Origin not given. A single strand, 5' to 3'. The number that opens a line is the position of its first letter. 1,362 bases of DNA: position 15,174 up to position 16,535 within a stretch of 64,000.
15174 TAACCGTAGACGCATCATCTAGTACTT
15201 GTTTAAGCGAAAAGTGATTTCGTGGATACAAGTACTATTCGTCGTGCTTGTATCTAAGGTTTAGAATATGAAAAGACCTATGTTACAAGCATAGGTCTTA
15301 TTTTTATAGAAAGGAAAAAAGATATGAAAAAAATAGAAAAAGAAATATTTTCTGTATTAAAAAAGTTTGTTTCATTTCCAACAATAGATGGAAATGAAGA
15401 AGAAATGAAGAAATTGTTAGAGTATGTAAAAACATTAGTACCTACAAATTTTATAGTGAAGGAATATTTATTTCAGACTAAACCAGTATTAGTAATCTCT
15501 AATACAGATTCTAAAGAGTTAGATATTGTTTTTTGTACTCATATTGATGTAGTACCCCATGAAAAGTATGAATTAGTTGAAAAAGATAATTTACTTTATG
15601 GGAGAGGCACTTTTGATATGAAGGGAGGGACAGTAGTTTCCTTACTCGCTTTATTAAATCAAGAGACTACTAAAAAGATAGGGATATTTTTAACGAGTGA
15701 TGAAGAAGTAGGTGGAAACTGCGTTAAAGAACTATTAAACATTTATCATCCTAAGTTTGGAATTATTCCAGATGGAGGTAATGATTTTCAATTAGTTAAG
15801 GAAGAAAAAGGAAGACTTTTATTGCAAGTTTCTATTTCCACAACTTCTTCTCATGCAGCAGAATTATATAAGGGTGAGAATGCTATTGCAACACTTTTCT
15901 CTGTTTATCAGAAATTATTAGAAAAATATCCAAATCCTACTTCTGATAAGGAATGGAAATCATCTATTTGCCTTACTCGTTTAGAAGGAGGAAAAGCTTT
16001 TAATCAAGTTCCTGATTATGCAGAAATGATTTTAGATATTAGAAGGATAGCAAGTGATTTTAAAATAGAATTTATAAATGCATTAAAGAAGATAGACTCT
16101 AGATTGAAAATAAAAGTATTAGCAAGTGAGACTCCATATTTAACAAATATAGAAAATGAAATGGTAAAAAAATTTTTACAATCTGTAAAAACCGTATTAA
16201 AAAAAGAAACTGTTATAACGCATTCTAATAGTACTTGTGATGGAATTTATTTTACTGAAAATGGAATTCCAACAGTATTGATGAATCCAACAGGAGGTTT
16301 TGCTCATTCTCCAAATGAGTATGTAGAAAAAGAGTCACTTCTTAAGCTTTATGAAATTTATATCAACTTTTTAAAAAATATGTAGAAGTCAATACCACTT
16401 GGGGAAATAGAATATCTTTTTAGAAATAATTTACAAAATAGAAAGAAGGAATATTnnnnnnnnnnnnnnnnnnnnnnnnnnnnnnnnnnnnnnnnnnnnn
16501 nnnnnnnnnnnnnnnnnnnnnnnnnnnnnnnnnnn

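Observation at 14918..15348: Tandemly duplicated leader-peptide attenuator with an NNRRR core upstream of an ArgE/DapE-family M20 deacylase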

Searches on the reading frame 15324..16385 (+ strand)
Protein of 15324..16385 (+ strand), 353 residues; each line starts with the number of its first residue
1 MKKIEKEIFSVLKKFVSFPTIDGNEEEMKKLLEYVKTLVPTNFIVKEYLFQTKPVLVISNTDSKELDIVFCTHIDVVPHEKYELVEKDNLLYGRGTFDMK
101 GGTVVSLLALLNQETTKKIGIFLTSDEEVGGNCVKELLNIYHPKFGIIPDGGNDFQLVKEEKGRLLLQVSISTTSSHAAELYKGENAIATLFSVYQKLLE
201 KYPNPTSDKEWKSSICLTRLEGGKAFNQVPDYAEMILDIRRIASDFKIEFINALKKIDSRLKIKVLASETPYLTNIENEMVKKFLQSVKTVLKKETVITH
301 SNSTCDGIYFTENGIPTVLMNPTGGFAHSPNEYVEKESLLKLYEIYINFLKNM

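Call 6: search_protein_families(library=pfam, proteins=[window:15324-16385:+])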
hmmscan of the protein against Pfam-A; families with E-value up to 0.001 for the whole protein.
window:15324-16385:+ (353 aa): 2 families
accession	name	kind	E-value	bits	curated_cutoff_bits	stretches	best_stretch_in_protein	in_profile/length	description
PF01546.33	Peptidase_M20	-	3.1e-26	93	24.6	1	70-351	2-205/206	Peptidase family M20/M25/M40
PF07687.19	M20_dimer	-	8e-09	35.9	21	1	160-256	2-97/107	Peptidase dimerisation domain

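Call 12: find_related_loci(query=window:15324-16385:+, collection=genome_contigs, flank=3000)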
Query window:15324-16385:+ (353 aa) in genome_contigs; peptide patterns used: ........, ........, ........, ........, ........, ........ (x = any residue, [..] = any of these).
59 stretches matched a pattern; 5 encode a relative of the query (tblastn E <= 1e-3); 5 distinct loci.
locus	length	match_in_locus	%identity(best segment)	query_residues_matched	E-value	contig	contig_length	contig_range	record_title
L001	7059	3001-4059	84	1-353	0e+0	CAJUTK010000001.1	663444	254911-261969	MAG TPA_asm: uncultured Bacilli bacterium isolate MGBC165900 genome assembly, contig: MGBC165900.1, whole genome shotgun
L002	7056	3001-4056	74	1-353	0e+0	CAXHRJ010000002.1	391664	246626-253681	MAG: uncultured Bacilli bacterium isolate ena-SAMPLE-TAB-22-03-2024-10:43:23:847-115527 genome assembly, contig: NODE_83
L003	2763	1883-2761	81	1-293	1e-172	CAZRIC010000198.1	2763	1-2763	MAG TPA_asm: uncultured Muribaculaceae bacterium isolate SRP287540_co1_70 genome assembly, contig: NODE_40036_length_276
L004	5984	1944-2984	45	4-350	3e-101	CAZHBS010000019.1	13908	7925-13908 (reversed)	MAG TPA_asm: uncultured Muribaculaceae bacterium isolate SRP287540_co1_193 genome assembly, contig: NODE_4713_length_139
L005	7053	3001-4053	32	12-346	2e-48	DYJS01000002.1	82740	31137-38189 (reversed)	MAG TPA_asm: Candidatus Methylomirabilis sp. isolate SulCav_AS07-7_27_128 SulCav_AS07_7_195_length_82740_cov_82_577420,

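Call 18: search_protein_families(library=ncbifam, proteins=[window:15324-16385:+], max_evalue=0.01)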
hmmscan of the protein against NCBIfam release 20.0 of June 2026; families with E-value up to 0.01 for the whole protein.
window:15324-16385:+ (353 aa): 52 families (the best 25 are shown)
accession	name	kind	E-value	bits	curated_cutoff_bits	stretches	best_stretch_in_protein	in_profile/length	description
TIGR01910.1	DapE-ArgE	subfamily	3.4e-45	154.9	217.6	1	10-345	2-373/373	ArgE/DapE family deacylase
NF006399.0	PRK08651.1-2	equivalog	3.4e-40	138.3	381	2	4-201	2-216/405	succinyl-diaminopimelate desuccinylase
NF006400.0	PRK08651.1-3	equivalog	5.2e-36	124.3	374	1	2-352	6-405/410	succinyl-diaminopimelate desuccinylase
NF006365.0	PRK08588.1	subfamily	2.9e-32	112.5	289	1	5-351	6-378/383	succinyl-diaminopimelate desuccinylase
NF009557.0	PRK13009.1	equivalog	2.1e-29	102.8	284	1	7-352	4-373/377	succinyl-diaminopimelate desuccinylase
TIGR01892.1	AcOrn-deacetyl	equivalog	1.5e-28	99.9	297.7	1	11-341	2-356/365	acetylornithine deacetylase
NF005710.0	PRK07522.1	subfamily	2e-27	96.4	412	1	5-341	7-376/391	acetylornithine deacetylase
TIGR01246.1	dapE_proteo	equivalog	5.4e-27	94.7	361.8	1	10-353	3-370/370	succinyl-diaminopimelate desuccinylase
NF005602.0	PRK07338.1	equivalog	2.6e-26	92.1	357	1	50-340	79-386/409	hydrolase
NF006402.0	PRK08651.1-5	equivalog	5.4e-25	88.1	369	1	26-340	22-354/369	succinyl-diaminopimelate desuccinylase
NF010589.0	PRK13983.1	equivalog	1.3e-23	83.7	333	1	3-351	11-407/409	M20 family metallo-hydrolase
TIGR01900.1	dapE-gram_pos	equivalog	5.6e-23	81.4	304.2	1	7-351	4-351/351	succinyl-diaminopimelate desuccinylase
TIGR01902.1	dapE-lys-deAc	subfamily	8.2e-23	81.2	163.1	1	11-346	2-330/340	N-acetyl-ornithine/N-acetyl-lysine deacetylase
NF009555.0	PRK13004.1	equivalog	1.1e-22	80.5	321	2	2-260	11-281/399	YgeY family selenium metabolism-linked hydrolase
NF003474.0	PRK05111.1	equivalog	1.5e-20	73.4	460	1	24-348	24-375/383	acetylornithine deacetylase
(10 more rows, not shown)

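Call 19: search_solved_structures(query=window:15324-16385:+, max_evalue=0.001)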
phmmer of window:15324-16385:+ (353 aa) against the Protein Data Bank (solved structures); distinct sequences matched with E-value up to 0.001: 19.
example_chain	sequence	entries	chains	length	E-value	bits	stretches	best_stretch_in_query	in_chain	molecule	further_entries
2rb7_A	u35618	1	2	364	3.6e-20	75.7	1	9-348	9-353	Peptidase, M20/M25/M40 family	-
7rsf_A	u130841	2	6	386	4.8e-11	45.7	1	79-340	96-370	Acetylornithine deacetylase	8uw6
5vo3_A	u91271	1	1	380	4.7e-07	32.6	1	6-352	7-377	Succinyl-diaminopimelate desuccinylase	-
3ic1_A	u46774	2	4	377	6.4e-07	32.2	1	7-352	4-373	Succinyl-diaminopimelate desuccinylase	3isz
3ct9_A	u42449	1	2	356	1.8e-06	30.7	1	7-241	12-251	Acetylornithine deacetylase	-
3pfo_A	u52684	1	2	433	5.6e-06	29.1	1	55-196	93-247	putative acetylornithine deacetylase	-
7uoi_A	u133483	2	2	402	9.8e-06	28.3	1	9-348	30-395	succinyl-diaminopimelate desuccinylase | Probable succinyl-diaminopimelate desuccinylase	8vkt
4h2k_A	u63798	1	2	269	1.6e-05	27.6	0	6-129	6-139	Succinyl-diaminopimelate desuccinylase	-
3tx8_A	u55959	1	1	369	1.8e-05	27.4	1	14-241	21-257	Succinyl-diaminopimelate desuccinylase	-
7t1q_A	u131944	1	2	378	2.1e-05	27.2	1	67-353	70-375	Succinyl-diaminopimelate desuccinylase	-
8f8o_A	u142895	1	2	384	2.2e-05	27.1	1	67-353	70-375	Succinyl-diaminopimelate desuccinylase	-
5xoy_A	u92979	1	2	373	2.6e-05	26.9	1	66-346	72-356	[LysW]-lysine hydrolase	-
7lgp_A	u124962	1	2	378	6.4e-05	25.6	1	79-349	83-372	Succinyl-diaminopimelate desuccinylase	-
3khz_A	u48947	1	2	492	0.00012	24.7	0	71-164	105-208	Putative dipeptidase SACOL1801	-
3khx_A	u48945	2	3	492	0.00012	24.7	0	71-164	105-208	Putative dipeptidase SACOL1801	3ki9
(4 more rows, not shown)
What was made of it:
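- On Acetylornithine deacetylase ArgE (NCBIfam TIGR01892 equivalog), for the downstream enzyme: The best PDB relative is an uncharacterised M20 (2rb7, E 3.6e-20), then E. coli ArgE (4.8e-11) (call 19).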

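Call 21: find_homologous_proteins(query=window:15324-16385:+, max_evalue=1e-20)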
Query window:15324-16385:+ (353 aa): 215 proteins with E <= 1e-20 among 4625 candidates; the best 120 are listed.
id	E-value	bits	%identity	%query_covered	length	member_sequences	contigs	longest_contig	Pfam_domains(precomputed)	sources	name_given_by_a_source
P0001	7.3e-228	773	100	100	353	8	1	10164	PF01546.34,PF07687.20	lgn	-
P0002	3.7e-196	669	85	100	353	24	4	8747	PF01546.34,PF07687.20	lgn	-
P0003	6.3e-192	655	82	100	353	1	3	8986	PF01546.34,PF07687.20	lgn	-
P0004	1.9e-190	650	81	100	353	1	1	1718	PF01546.34,PF07687.20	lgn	-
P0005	8.8e-185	632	80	100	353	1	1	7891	PF01546.34,PF07687.20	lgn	-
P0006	7.8e-173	592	74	100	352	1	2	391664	PF01546.34,PF07687.20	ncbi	-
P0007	2.4e-164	564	72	99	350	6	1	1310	PF01546.34,PF07687.20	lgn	-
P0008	2.3e-146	505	73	88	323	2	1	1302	PF01546.34,PF07687.20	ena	-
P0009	3.2e-143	495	60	100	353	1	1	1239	PF01546.34,PF07687.20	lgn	-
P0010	1.1e-141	490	63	98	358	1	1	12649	PF01546.34,PF07687.20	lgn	-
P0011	1.8e-138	479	62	99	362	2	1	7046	PF01546.34,PF07687.20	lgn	-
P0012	4.9e-137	475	61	99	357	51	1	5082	PF01546.34,PF07687.20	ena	-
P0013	2.8e-106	374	50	98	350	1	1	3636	PF01546.34,PF05343.20,PF07687.20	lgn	-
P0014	9.4e-105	369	48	98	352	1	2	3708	PF01546.34,PF07687.20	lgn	-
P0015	8.0e-104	366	49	97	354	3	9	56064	PF01546.34,PF05343.20,PF07687.20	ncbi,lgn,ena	-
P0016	8.4e-104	365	50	97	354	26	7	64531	PF01546.34,PF05343.20,PF07687.20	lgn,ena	-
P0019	3.8e-100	353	49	99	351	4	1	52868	PF01546.34,PF07687.20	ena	-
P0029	4.0e-97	344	47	97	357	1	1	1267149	PF01546.34,PF07687.20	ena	-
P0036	6.0e-96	340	47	98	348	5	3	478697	PF01546.34,PF07687.20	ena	-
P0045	1.1e-93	332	46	99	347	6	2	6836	PF01546.34,PF07687.20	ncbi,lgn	-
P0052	8.8e-92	326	45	99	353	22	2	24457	PF01546.34,PF07687.20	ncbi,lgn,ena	-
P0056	3.8e-91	324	46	99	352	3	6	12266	PF01546.34,PF07687.20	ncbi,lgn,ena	-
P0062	9.7e-88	313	45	98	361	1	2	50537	PF01546.34,PF05343.20,PF07687.20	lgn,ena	-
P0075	7.4e-79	283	41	98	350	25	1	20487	PF01546.34,PF07687.20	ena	-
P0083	5.6e-74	267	41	96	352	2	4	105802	PF01546.34,PF05343.20,PF07687.20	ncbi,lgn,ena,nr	ncbi:MAG: M20/M25/M40 family metallo-hydrolase [Bacilli bacterium]|nr:M20/M25/M40 family metallo-hyd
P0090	5.5e-71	258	38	99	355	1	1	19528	PF01546.34,PF04389.23,PF05343.20,PF07687.20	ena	-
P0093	2.7e-66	242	38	97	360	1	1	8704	PF01546.34,PF07687.20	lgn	-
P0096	2.8e-56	209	50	61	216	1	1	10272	PF01546.34,PF07687.20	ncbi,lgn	-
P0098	6.4e-49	185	34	99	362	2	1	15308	PF01546.34,PF04389.23,PF05343.20,PF07687.20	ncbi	-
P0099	2.2e-47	180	33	97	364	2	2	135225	PF01546.34,PF04389.23,PF05343.20,PF07687.20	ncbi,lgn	-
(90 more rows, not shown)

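Call 22: find_encoding_contigs(protein=P0010, flank=3000, max_places=2)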
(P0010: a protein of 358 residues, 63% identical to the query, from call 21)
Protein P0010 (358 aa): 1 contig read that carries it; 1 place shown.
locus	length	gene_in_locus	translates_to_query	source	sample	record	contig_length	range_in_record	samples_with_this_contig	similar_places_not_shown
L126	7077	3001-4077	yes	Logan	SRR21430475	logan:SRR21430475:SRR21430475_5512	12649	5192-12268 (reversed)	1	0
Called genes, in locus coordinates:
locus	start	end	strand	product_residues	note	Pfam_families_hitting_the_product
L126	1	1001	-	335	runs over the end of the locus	PF03706:LPG_synthase_TM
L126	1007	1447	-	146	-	-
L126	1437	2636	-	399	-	PF00162:PGK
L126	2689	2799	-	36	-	-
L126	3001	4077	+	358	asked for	PF01546:Peptidase_M20, PF07687:M20_dimer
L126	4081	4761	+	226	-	-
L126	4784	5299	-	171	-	-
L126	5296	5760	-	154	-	PF00293:NUDIX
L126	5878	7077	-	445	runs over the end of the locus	-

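Call 23: find_encoding_contigs(protein=P0016, flank=3000, max_places=2)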
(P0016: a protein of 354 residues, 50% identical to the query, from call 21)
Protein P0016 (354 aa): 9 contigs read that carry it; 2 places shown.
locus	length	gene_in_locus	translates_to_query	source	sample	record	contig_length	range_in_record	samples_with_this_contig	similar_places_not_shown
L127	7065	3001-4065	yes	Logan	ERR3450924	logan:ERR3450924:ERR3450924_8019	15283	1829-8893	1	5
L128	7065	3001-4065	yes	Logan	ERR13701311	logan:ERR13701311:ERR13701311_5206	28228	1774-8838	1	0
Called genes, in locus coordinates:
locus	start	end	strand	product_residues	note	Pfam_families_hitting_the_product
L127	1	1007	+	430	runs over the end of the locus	PF19289:PmbA_TldD_3rd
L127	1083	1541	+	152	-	PF02367:TsaE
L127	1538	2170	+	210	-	PF00814:TsaD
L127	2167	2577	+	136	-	PF00583:Acetyltransf_1, PF13508:Acetyltransf_7 (weak)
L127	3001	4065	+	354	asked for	PF05343:Peptidase_M42 (faint), PF01546:Peptidase_M20, PF07687:M20_dimer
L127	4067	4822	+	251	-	PF00583:Acetyltransf_1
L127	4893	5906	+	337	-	PF00814:TsaD, PF22521:HypF_C_2 (faint)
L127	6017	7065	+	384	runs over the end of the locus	PF00465:Fe-ADH, PF13685:Fe-ADH_2, PF25137:ADH_Fe_C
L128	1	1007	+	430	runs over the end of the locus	PF19289:PmbA_TldD_3rd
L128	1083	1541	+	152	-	PF02367:TsaE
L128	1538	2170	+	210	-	PF00814:TsaD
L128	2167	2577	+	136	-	PF00583:Acetyltransf_1, PF13508:Acetyltransf_7 (weak)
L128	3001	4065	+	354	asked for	PF05343:Peptidase_M42 (faint), PF01546:Peptidase_M20, PF07687:M20_dimer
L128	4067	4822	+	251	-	PF00583:Acetyltransf_1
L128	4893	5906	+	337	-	PF00814:TsaD, PF22521:HypF_C_2 (faint)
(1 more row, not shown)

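Call 24: find_encoding_contigs(protein=P0029, flank=3000, max_places=2)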
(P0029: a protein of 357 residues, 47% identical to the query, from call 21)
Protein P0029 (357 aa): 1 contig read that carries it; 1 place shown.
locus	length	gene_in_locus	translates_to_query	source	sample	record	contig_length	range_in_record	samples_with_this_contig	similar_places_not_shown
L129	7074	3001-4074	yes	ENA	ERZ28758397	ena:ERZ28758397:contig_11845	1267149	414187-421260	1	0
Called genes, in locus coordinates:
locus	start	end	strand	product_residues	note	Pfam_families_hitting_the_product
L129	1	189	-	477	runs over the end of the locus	PF03323:GerA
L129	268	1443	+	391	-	PF01938:TRAM, PF05958:tRNA_U5-meth_tr, PF06325:PrmA, PF03602:Cons_hypoth95, PF05175:MTS, PF13649:Methyltransf_25, PF13847:Methyltransf_31, PF05958:tRNA_U5-meth_tr, +2 more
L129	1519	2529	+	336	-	PF13310:Virulence_RhuM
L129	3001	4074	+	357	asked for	PF01546:Peptidase_M20, PF07687:M20_dimer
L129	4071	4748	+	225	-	PF00583:Acetyltransf_1 (weak), PF13508:Acetyltransf_7 (weak)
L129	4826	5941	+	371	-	PF01594:AI-2E_transport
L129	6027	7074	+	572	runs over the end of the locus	PF00664:ABC_membrane, PF00005:ABC_tran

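Call 31: find_encoding_contigs(protein=P0083, flank=3000, max_places=2)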
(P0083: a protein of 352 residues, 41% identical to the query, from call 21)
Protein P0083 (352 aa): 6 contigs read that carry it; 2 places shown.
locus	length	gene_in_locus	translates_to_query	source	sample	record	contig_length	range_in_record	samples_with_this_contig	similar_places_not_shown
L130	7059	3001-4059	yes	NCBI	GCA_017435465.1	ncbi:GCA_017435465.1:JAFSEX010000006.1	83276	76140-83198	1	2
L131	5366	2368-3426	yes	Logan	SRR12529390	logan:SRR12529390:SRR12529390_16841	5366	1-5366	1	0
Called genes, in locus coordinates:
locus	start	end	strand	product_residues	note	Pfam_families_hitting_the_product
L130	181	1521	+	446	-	PF13328:HD_4, PF01966:HD, PF04607:RelA_SpoT, PF02824:TGS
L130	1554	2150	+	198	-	PF00583:Acetyltransf_1, PF13508:Acetyltransf_7 (weak)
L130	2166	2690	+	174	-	PF10688:Imp-YgjV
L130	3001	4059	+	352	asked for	PF05343:Peptidase_M42 (faint), PF01546:Peptidase_M20, PF07687:M20_dimer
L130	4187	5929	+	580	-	-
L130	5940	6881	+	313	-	-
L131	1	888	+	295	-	?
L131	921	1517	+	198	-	PF00583:Acetyltransf_1, PF13508:Acetyltransf_7 (weak)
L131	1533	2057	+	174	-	PF10688:Imp-YgjV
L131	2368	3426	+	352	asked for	PF05343:Peptidase_M42 (faint), PF01546:Peptidase_M20, PF07687:M20_dimer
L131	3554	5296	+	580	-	-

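Call 32: find_encoding_contigs(protein=P0036, flank=3000, max_places=2)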
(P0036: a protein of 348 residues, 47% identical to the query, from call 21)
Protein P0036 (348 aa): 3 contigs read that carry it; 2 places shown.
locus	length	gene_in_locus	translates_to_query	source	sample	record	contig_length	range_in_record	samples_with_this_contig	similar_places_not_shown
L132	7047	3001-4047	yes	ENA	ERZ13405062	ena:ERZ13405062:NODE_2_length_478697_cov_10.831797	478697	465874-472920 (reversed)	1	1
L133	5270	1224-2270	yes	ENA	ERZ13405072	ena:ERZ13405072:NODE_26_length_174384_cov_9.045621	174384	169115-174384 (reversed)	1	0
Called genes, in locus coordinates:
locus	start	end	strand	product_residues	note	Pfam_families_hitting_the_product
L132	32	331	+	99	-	-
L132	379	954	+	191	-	-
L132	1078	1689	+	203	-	-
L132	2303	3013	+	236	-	PF00583:Acetyltransf_1 (weak)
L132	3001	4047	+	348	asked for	PF01546:Peptidase_M20, PF07687:M20_dimer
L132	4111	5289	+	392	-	PF00753:Lactamase_B, PF19583:ODP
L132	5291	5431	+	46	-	PF00301:Rubredoxin, PF21349:RUBY_RBDX (weak)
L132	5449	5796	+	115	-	PF03960:ArsC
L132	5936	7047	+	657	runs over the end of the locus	PF08428:Rib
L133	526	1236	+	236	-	PF00583:Acetyltransf_1 (weak)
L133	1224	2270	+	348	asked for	PF01546:Peptidase_M20, PF07687:M20_dimer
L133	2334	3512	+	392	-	PF00753:Lactamase_B, PF19583:ODP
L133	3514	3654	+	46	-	PF00301:Rubredoxin, PF21349:RUBY_RBDX (weak)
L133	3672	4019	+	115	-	PF03960:ArsC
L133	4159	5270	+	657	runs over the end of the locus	PF08428:Rib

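Call 33: find_encoding_contigs(protein=P0090, flank=3000, max_places=2)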
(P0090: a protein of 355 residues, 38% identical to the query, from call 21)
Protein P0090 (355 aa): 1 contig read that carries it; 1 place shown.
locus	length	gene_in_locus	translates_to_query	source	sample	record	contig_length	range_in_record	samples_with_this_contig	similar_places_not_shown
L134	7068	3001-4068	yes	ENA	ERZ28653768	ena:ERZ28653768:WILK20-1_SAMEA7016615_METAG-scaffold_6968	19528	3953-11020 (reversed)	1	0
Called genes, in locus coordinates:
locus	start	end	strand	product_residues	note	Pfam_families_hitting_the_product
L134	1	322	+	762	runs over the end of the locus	PF00501:AMP-binding (faint)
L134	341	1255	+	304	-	PF00126:HTH_1, PF03466:LysR_substrate (weak)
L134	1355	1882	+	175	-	PF10688:Imp-YgjV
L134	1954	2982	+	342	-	-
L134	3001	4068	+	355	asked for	PF04389:Peptidase_M28 (faint), PF01546:Peptidase_M20, PF05343:Peptidase_M42 (faint), PF07687:M20_dimer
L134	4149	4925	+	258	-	-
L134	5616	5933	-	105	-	PF01676:Metalloenzyme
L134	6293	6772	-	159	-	PF01676:Metalloenzyme (weak)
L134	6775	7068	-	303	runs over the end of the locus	PF13495:Phage_int_SAM_4 (faint), PF02899:Phage_int_SAM_1, PF00589:Phage_integrase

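Call 34: find_encoding_contigs(protein=P0099, flank=3000, max_places=2)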
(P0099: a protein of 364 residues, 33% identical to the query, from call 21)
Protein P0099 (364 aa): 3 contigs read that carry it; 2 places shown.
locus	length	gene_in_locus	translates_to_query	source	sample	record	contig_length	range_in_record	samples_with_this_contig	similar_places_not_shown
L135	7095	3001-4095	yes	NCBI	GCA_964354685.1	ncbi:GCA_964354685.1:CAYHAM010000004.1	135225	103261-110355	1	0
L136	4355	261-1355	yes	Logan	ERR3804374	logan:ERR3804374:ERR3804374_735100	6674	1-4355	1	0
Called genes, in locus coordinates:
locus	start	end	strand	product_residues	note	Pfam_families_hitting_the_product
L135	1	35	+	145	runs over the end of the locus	PF09846:OapB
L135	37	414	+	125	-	PF09845:OapC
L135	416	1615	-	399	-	PF01926:MMR_HSR1, PF08438:YGR210-like_G4, PF02824:TGS (weak)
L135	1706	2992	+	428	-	PF02403:Seryl_tRNA_N, PF00587:tRNA-synt_2b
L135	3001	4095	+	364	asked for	PF04389:Peptidase_M28 (weak), PF01546:Peptidase_M20, PF05343:Peptidase_M42 (weak), PF07687:M20_dimer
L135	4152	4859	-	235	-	PF13489:Methyltransf_23, PF08241:Methyltransf_11, PF08242:Methyltransf_12, PF13649:Methyltransf_25, PF01209:Ubie_methyltran (weak), PF13847:Methyltransf_31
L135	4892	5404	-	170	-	PF22769:DCD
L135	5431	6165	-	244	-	PF13641:Glyco_tranf_2_3, PF00535:Glycos_transf_2, PF10111:Glyco_tranf_2_2 (faint), PF12804:NTP_transf_3 (weak)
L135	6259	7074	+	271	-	PF01041:DegT_DnrJ_EryC1, PF27296:MJ1341_C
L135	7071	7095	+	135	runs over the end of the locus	PF00293:NUDIX, PF14815:NUDIX_4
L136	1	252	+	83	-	?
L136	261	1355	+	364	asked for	PF04389:Peptidase_M28 (weak), PF01546:Peptidase_M20, PF05343:Peptidase_M42 (weak), PF07687:M20_dimer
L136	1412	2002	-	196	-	PF08241:Methyltransf_11, PF08242:Methyltransf_12, PF13649:Methyltransf_25, PF13489:Methyltransf_23, PF01209:Ubie_methyltran (weak), PF13847:Methyltransf_31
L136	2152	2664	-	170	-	PF22769:DCD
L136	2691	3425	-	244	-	PF13641:Glyco_tranf_2_3, PF00535:Glycos_transf_2, PF10111:Glyco_tranf_2_2 (faint), PF12804:NTP_transf_3 (weak)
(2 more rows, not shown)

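Call 41: find_encoding_contigs(protein=P0012, flank=2500, max_places=2)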
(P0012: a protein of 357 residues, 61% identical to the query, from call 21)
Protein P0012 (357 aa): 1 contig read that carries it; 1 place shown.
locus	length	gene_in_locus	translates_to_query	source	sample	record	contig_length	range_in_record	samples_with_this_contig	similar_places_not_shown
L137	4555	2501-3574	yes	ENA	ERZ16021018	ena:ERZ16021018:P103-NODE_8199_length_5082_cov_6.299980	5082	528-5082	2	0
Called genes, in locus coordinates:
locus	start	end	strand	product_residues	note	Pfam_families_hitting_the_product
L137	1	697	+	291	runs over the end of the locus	PF01297:ZnuA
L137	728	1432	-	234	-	PF08713:DNA_alkylation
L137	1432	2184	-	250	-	PF04280:Tim44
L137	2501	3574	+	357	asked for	PF01546:Peptidase_M20, PF07687:M20_dimer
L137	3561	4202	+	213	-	-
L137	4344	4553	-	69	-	?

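Call 42: find_encoding_contigs(protein=P0019, flank=2500, max_places=2)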
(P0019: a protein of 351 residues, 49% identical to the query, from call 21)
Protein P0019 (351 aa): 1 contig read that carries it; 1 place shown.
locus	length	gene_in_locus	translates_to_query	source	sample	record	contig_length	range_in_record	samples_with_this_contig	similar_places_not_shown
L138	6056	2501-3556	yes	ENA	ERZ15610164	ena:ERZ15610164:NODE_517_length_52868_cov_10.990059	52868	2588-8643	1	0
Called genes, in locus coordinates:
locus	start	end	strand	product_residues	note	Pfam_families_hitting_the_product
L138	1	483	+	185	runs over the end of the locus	PF01694:Rhomboid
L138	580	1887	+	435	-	PF13240:Zn_Ribbon_1 (weak), PF00089:Trypsin, PF13365:Trypsin_2, PF00595:PDZ, PF13180:PDZ_2, PF17820:PDZ_6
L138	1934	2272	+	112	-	-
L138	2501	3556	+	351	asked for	PF01546:Peptidase_M20, PF07687:M20_dimer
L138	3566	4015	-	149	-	PF03073:TspO_MBR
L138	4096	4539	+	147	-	-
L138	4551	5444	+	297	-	PF01545:Cation_efflux, PF16916:ZT_dimer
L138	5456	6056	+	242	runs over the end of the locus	-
